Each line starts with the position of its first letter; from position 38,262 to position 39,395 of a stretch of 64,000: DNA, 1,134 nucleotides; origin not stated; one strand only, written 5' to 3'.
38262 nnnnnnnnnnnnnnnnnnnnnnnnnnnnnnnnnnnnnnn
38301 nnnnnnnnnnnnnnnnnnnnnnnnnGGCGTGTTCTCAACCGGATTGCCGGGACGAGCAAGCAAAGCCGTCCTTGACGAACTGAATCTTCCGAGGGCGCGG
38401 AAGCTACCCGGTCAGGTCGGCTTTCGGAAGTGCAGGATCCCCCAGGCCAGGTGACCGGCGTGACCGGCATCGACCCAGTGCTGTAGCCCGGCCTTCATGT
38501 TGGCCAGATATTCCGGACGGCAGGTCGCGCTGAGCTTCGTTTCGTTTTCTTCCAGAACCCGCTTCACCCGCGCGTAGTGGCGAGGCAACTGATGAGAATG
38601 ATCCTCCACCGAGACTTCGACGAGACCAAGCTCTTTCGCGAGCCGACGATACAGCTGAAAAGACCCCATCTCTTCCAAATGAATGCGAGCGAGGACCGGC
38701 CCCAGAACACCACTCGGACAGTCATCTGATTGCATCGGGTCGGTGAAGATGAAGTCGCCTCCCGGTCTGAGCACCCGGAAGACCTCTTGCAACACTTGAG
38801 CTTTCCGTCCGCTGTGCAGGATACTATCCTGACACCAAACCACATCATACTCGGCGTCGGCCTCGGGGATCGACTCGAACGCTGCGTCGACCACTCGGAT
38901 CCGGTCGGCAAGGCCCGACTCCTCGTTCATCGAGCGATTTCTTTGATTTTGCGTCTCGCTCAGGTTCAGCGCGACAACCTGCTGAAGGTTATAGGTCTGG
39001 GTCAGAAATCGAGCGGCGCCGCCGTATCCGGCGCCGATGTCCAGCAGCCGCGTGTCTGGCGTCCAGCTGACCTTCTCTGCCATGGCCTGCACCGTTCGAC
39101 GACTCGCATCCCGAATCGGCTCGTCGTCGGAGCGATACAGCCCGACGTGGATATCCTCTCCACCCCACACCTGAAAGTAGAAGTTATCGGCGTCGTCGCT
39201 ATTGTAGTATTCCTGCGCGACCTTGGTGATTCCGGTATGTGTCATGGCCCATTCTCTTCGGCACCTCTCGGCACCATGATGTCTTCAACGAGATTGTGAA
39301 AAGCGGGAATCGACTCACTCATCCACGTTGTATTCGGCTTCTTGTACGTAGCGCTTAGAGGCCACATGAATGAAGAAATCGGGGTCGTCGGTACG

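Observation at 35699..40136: Serine-glycine-betaine metabolic gene string: GSMT, SDMT, a D-2-hydroxyglutarate-dehydrogenase-like FAD oxidase and serA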

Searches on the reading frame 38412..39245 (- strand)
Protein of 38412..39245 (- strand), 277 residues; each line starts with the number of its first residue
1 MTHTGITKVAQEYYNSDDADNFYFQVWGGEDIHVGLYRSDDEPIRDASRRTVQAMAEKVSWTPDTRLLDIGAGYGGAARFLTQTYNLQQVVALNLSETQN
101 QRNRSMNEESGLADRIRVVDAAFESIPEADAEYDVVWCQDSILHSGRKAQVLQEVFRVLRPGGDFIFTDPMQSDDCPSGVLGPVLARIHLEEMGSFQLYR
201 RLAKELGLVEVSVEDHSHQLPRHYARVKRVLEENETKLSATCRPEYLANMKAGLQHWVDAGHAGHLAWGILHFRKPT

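Call 3: search_protein_families(library=ncbifam, proteins=[window:38412-39245:-], max_evalue=0.00001)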
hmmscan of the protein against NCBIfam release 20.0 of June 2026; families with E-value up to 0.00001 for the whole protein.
window:38412-39245:- (277 aa): 21 families
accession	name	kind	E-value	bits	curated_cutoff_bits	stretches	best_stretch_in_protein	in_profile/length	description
NF041675.1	sarc_dimgly_tmase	equivalog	1.8e-114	382.4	550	1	8-275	10-277/278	sarcosine/dimethylglycine N-methyltransferase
NF045667.1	MTase_DVU1556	equivalog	7.6e-19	68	155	1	52-233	11-183/213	DVU_1556 family methyltransferase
NF040703.1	cyclopro_CfaB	exception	7.6e-14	51.3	650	1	14-163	109-259/393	C17 cyclopropane fatty acid synthase CfaB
NF040539.1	AST_met_ArsM_2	exception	1.4e-12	48.1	240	1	53-229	46-226/262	putative arsinothricin biosynthesis methyltransferase ArsM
NF045825.1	FAmtase_mtf2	equivalog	7.8e-12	44.9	400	1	51-178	47-169/248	fatty-acid O-methyltransferase Mtf2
NF007610.0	PRK10258.1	equivalog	3.9e-11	42.8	342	1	47-171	26-142/251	malonyl-ACP O-methyltransferase BioC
TIGR02072.1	BioC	equivalog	6.1e-11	42.6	184.95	1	52-172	24-137/244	malonyl-ACP O-methyltransferase BioC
NF052510.1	methyltran_MpqE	exception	8.6e-11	41.7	335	1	55-166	38-150/234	methyl-plastoquinone biosynthesis methyltransferase MpqE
NF043040.1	corrin_prot_MT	hypoth_equivalog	1.6e-10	40.8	180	1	49-175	28-155/216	corrinoid protein-associated methyltransferase CpaM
NF008686.0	PRK11705.1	equivalog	2.1e-10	40.2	400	1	7-163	113-261/383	cyclopropane fatty acyl phospholipid synthase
NF045823.1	PthPhpthDimycoMt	equivalog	2.3e-10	40.1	300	1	56-177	60-176/256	phthiotriol/phenolphthiotriol dimycocerosates methyltransferase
NF041537.1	ArsM_AhpD_UU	exception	1.4e-09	37.2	510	1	64-171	77-184/345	arsenite methyltransferase/AhpD domain selenoprotein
NF008823.0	PRK11873.1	subfamily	1.6e-09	37.7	263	1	66-181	80-195/272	arsenite methyltransferase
NF053839.1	CPFASynBruc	equivalog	5e-09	35.6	600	1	37-146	148-253/410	cyclopropane fatty acid synthase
NF047649.1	MTase_UXPK_star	exception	2.2e-08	33.4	460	1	63-175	77-189/283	methyltransferase/UXPK-star double selenoprotein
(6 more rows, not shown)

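Call 4: search_protein_families(library=pfam, proteins=[window:38412-39245:-], max_evalue=0.00001)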
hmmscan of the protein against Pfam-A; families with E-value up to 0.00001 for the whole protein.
window:38412-39245:- (277 aa): 8 families
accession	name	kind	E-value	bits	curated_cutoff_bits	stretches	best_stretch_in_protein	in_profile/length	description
PF08241.18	Methyltransf_11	-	3.4e-18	66.5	21.2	1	68-167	1-95/95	Methyltransferase domain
PF13649.12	Methyltransf_25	-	6.5e-17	62.5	27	1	68-163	2-97/97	Methyltransferase domain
PF13847.12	Methyltransf_31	-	1.7e-14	54.1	27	1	64-176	4-118/145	Methyltransferase domain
PF02353.26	CMAS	-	7.3e-14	52.2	27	1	18-166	15-163/273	Mycolic acid cyclopropane synthetase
PF08242.18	Methyltransf_12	-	1.6e-10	42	30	1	68-164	1-97/98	Methyltransferase domain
PF13489.12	Methyltransf_23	-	8.1e-09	35.9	27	1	63-189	22-124/164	Methyltransferase domain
PF01209.24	Ubie_methyltran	-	4.6e-07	29.9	20.1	1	62-166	46-150/233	ubiE/COQ5 methyltransferase family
PF00891.24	Methyltransf_2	-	1.7e-06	28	22.3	1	51-173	50-170/210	O-methyltransferase domain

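Call 11: search_solved_structures(query=window:38412-39245:-, max_evalue=0.00001)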
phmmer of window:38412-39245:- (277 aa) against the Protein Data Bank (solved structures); distinct sequences matched with E-value up to 0.00001: 22.
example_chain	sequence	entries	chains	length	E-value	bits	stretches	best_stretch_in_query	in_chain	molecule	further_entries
2o57_A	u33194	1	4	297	4e-75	256.1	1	8-275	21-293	putative sarcosine dimethylglycine methyltransferase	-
8zc8_A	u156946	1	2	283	5.8e-20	75.2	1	29-208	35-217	MitM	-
21zq_A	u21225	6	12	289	6.2e-20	75.1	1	29-208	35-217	MitM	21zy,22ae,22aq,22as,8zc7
5wp5_A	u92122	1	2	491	2e-18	70.2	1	51-270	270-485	Phosphomethylethanolamine N-methyltransferase 2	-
3bus_A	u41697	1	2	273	1.5e-16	64.1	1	17-266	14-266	Methyltransferase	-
5wp4_A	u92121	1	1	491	2.5e-16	63.3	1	50-269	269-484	Phosphoethanolamine N-methyltransferase 1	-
6uv6_A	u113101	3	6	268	9.1e-15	58.2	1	24-172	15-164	D-glucose O-methyltransferase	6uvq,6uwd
4pne_A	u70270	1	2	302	2.2e-11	47.1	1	31-172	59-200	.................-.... protein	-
5gm1_A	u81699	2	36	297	1e-09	41.6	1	23-175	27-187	O-methylransferase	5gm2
24uw_A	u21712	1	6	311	1.9e-08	37.5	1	62-237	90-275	FPP-methyltransferase VbFPPMT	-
1xxl_A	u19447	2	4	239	1.1e-07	35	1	60-175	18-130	YcgJ protein | ycgJ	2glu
7v6h_A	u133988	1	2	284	3.3e-07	33.4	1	35-171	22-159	Cyclopropane fatty-acyl-phospholipid synthase-like methyltransferase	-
9sls_A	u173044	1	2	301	9.9e-07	31.8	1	65-175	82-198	Methyltransferase type 12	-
4krh_A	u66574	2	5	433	1.3e-06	31.4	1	65-263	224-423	Phosphoethanolamine N-methyltransferase 2 | Phospholethanolamine N-methyltransferase 2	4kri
5f8c_A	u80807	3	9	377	1.5e-06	31.2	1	67-183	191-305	Methyltransferase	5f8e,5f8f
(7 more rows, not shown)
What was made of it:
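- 38412..39245 (-): Sarcosine/dimethylglycine N-methyltransferase (SDMT), 277 aa. PDB 2o57 scores 256 bits (call 11).
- On Sarcosine/dimethylglycine N-methyltransferase (SDMT): PDB 2o57 scores 256 bits over residues 8-275 (call 11).
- Checked: The best solved structure is Galdieria SDMT 2o57 at 256 bits (call 11).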
